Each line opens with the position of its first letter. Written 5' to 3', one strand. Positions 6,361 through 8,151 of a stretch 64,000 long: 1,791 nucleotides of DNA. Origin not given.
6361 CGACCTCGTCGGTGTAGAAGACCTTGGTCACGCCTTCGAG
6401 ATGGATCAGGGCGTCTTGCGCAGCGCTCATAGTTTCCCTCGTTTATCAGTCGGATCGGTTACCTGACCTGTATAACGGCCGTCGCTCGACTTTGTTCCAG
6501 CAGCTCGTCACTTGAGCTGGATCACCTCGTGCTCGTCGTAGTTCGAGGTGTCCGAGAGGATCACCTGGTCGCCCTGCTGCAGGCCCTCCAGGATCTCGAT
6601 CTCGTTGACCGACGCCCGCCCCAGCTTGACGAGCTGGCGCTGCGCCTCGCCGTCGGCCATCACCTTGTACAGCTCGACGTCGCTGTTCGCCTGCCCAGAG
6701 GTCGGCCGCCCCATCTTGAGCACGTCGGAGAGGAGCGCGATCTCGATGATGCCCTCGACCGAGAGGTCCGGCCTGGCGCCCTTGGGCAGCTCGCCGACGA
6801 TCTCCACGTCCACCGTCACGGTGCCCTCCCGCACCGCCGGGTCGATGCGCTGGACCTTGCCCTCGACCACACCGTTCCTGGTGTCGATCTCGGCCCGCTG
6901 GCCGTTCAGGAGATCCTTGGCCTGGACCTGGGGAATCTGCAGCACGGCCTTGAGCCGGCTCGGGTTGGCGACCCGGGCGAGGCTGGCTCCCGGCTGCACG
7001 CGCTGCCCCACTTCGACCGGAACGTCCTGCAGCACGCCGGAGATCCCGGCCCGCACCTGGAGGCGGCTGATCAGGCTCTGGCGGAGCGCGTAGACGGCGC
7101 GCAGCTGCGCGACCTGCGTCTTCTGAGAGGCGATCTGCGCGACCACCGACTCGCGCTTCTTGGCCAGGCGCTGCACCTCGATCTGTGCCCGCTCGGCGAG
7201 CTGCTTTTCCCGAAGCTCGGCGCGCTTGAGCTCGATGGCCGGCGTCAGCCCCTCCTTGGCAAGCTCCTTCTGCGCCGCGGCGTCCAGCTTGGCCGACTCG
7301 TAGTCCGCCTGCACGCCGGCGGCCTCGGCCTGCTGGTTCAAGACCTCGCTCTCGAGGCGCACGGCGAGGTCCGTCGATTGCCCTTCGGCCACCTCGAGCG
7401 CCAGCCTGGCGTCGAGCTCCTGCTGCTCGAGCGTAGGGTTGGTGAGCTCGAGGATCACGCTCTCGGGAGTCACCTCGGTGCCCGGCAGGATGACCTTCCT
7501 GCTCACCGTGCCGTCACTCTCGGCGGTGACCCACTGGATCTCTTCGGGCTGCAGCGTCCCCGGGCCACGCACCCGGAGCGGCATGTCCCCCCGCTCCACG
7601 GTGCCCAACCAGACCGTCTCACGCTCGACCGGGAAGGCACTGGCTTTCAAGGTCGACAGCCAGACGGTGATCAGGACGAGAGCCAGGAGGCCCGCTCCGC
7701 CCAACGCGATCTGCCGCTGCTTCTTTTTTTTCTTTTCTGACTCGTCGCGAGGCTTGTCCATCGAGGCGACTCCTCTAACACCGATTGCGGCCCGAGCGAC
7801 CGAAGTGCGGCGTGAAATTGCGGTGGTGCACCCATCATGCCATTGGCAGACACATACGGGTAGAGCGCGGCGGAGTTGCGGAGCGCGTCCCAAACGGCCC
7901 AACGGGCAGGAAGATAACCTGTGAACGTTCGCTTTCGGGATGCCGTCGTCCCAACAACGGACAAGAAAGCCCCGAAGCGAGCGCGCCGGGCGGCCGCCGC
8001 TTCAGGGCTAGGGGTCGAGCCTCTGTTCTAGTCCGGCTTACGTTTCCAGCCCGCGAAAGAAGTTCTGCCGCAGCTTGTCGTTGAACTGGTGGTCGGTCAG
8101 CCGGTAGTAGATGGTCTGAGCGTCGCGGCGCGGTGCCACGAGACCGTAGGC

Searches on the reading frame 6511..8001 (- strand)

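Call 51: search_protein_families(library=pfam, proteins=[window:6511-8001:-], max_evalue=0.00001)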
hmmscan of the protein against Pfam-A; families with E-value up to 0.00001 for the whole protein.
window:6511-8001:- (497 aa): 2 families
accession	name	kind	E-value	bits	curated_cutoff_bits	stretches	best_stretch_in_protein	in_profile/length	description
PF13437.12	HlyD_3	-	6.9e-14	52.9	22.2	1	316-404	2-94/106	HlyD family secretion protein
PF16576.10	HlyD_D23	-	2.8e-12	46.8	30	1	272-401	77-199/214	Barrel-sandwich domain of CusB or HlyD membrane-fusion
